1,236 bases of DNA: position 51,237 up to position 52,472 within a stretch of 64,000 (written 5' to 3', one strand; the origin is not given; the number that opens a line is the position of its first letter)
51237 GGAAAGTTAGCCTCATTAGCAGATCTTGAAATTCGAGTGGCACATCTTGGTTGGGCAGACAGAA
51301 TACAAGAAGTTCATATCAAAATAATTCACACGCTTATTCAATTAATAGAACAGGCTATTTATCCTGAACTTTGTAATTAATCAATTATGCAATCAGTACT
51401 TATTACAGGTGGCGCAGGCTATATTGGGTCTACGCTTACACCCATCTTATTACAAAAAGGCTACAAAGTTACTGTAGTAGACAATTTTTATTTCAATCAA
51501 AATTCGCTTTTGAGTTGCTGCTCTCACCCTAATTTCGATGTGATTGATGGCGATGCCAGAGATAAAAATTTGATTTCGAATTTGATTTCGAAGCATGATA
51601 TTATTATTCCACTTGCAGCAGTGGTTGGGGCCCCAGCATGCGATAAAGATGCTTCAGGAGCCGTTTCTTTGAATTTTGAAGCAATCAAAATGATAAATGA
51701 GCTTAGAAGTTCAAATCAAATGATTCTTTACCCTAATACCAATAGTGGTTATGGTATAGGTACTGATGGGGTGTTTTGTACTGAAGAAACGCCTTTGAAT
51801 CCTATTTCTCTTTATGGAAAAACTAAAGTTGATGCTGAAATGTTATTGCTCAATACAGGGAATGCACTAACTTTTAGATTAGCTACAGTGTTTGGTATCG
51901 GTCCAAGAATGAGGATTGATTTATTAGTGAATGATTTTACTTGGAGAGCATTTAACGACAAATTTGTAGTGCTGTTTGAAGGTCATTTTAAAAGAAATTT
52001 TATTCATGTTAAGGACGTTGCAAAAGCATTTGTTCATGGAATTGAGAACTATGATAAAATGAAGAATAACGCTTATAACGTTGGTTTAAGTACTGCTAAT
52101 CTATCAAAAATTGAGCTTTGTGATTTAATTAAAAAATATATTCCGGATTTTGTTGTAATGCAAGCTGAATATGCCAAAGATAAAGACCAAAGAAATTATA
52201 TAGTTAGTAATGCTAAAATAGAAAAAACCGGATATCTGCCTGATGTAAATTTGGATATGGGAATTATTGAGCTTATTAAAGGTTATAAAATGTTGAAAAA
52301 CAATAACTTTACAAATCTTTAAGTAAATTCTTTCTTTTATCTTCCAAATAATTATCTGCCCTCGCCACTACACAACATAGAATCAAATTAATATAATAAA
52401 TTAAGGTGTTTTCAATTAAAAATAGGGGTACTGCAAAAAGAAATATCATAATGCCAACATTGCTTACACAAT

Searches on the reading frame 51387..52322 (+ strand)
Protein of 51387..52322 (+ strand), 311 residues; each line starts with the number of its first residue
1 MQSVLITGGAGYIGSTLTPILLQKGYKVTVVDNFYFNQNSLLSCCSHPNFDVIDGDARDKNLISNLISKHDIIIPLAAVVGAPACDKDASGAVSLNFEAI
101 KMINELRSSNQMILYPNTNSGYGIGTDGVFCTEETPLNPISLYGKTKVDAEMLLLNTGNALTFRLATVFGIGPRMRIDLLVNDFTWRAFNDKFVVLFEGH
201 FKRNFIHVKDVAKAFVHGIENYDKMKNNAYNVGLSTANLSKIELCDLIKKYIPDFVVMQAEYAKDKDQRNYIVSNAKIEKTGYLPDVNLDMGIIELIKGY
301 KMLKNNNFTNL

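Call 4: search_protein_families(library=pfam, proteins=[window:51387-52322:+], max_evalue=0.01)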
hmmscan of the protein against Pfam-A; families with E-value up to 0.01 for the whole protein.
window:51387-52322:+ (311 aa): 8 families
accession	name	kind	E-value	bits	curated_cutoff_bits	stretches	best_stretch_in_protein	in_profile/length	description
PF01370.27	Epimerase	-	1e-30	107.3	20.9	1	4-233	1-240/240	NAD dependent epimerase/dehydratase family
PF16363.11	GDP_Man_Dehyd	-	3e-21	76.7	27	1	5-293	1-329/332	GDP-mannose 4,6 dehydratase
PF04321.23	RmlD_sub_bind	-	1.7e-12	47.5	27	1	3-173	2-156/287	RmlD substrate binding domain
PF05368.20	NmrA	-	3.7e-07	30.5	27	1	2-75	3-75/298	NmrA-like family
PF01073.25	3Beta_HSD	-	4.1e-07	29.8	22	1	5-219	1-229/280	3-beta hydroxysteroid dehydrogenase/isomerase family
PF02719.21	Polysacc_synt_2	-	9.3e-07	28.8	20.2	1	4-159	1-154/293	Polysaccharide biosynthesis protein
PF13460.12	NAD_binding_10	-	9.7e-05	22.7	27.2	1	8-89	1-77/184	NAD(P)H-binding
PF03435.24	Sacchrp_dh_NADP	-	0.0078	17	25.1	0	5-78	2-77/129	Saccharopine dehydrogenase NADP binding domain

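Call 5: search_protein_families(library=ncbifam, proteins=[window:51387-52322:+], max_evalue=0.01)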
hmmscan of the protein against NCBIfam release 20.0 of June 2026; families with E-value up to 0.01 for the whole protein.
window:51387-52322:+ (311 aa): 27 families (the best 25 are shown)
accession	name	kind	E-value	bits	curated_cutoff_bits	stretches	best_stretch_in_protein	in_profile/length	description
TIGR01179.1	galE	equivalog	2.1e-24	86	262.3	2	4-160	2-162/332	UDP-glucose 4-epimerase GalE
TIGR01181.1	dTDP_gluc_dehyt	equivalog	1.3e-20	73.7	365.1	1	4-302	2-313/321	dTDP-glucose 4,6-dehydratase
TIGR04180.1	EDH_00030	hypoth_equivalog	4.3e-18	65.4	475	1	4-264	1-268/297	NAD-dependent 4,6-dehydratase LegB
NF008872.0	PRK11908.1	equivalog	1.7e-16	60.2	294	1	1-265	1-280/349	bifunctional UDP-4-keto-pentose/UDP-xylose synthase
TIGR02197.1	heptose_epim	equivalog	6.7e-16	58.3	274.6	1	4-239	1-248/316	ADP-glyceromanno-heptose 6-epimerase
NF005998.1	PRK08125.1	equivalog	3.2e-13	49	777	1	2-223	316-555/649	bifunctional UDP-4-amino-4-deoxy-L-arabinose formyltransferase/UDP-glucuronic acid oxidase ArnA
NF043036.1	ErythonDh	equivalog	9.5e-13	48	325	1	3-154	2-160/321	D-erythronate dehydrogenase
NF007956.0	PRK10675.1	subfamily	1.3e-12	47.5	394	1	3-155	2-161/338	UDP-glucose 4-epimerase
TIGR01214.1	rmlD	equivalog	2.8e-11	43.1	224.05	1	4-173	2-155/285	dTDP-4-dehydrorhamnose reductase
TIGR03466.1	HpnA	hypoth_equivalog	3.1e-08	32.9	367.65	1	3-220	2-218/327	hopanoid-associated sugar epimerase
TIGR03589.1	PseB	equivalog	3.4e-08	32.8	407.75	1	2-162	5-153/324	UDP-N-acetylglucosamine 4,6-dehydratase (inverting)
NF047922.1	GDPFucSynFcl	equivalog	1.1e-07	31.7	500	1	191-298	195-299/308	GDP-L-fucose synthase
NF007582.0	PRK10217.1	equivalog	1.8e-07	30.6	698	1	1-262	1-284/355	dTDP-glucose 4,6-dehydratase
NF008360.0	PRK11150.1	equivalog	2.2e-06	27.1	452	1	4-238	2-241/310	ADP-glyceromanno-heptose 6-epimerase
NF007490.0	PRK10084.1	subfamily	2.4e-06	26.8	649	0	132-308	156-340/361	dTDP-glucose 4,6-dehydratase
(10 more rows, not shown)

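Call 14: search_solved_structures(query=window:51387-52322:+, max_evalue=0.001)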
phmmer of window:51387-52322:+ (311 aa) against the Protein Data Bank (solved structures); distinct sequences matched with E-value up to 0.001: 120 (the best 60 are shown).
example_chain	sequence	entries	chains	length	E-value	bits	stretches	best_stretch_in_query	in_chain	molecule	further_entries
6vo6_A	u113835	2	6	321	1.1e-128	432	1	3-310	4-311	Putative sugar-nucleotide epimerase/dehydratease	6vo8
6wjb_A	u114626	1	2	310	2.6e-20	76.2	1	3-236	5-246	NAD-dependent epimerase/dehydratase family protein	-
8rdg_A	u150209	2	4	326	5.1e-20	75.3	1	4-235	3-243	SDR family NAD(P)-dependent oxidoreductase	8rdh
6wj9_A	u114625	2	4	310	1.3e-19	73.9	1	3-236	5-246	NAD-dependent epimerase/dehydratase family protein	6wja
8rdi_A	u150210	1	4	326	1.8e-19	73.4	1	4-235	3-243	SDR family NAD(P)-dependent oxidoreductase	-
1orr_A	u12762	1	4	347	2.7e-15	59.7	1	2-292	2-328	CDP-tyvelose-2-epimerase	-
6bi4_A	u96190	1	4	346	9.4e-15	58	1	3-301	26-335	dTDP-glucose 4,6-dehydratase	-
4lk3_A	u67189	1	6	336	3.1e-14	56.3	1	3-299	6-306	UDP-glucuronic acid decarboxylase 1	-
3icp_A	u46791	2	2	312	3.8e-14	56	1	4-248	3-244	NAD-dependent epimerase/dehydratase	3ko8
4zrm_A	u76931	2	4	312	4e-14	55.9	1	3-295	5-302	UDP-glucose 4-epimerase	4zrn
4gll_A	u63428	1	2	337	7.2e-14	55.1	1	3-299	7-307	UDP-glucuronic acid decarboxylase 1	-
4m55_A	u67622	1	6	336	7.5e-14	55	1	3-299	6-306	UDP-glucuronic acid decarboxylase 1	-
2b69_A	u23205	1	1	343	8.1e-14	54.9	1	3-299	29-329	UDP-glucuronate decarboxylase 1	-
8shh_A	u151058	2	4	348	1.2e-13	54.3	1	4-302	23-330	dTDP-glucose 4,6-dehydratase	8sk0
6dnt_A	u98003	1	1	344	2.6e-13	53.2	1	3-286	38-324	NAD-dependent epimerase/dehydratase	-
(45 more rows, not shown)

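Call 19: search_solved_structures(query=window:51387-52322:+, max_evalue=1e-50, show_alignments=1)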
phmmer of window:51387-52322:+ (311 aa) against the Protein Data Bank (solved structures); distinct sequences matched with E-value up to 1e-50: 1.
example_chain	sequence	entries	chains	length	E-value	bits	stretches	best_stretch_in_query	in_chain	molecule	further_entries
6vo6_A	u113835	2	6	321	1.1e-128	432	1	3-310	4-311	Putative sugar-nucleotide epimerase/dehydratease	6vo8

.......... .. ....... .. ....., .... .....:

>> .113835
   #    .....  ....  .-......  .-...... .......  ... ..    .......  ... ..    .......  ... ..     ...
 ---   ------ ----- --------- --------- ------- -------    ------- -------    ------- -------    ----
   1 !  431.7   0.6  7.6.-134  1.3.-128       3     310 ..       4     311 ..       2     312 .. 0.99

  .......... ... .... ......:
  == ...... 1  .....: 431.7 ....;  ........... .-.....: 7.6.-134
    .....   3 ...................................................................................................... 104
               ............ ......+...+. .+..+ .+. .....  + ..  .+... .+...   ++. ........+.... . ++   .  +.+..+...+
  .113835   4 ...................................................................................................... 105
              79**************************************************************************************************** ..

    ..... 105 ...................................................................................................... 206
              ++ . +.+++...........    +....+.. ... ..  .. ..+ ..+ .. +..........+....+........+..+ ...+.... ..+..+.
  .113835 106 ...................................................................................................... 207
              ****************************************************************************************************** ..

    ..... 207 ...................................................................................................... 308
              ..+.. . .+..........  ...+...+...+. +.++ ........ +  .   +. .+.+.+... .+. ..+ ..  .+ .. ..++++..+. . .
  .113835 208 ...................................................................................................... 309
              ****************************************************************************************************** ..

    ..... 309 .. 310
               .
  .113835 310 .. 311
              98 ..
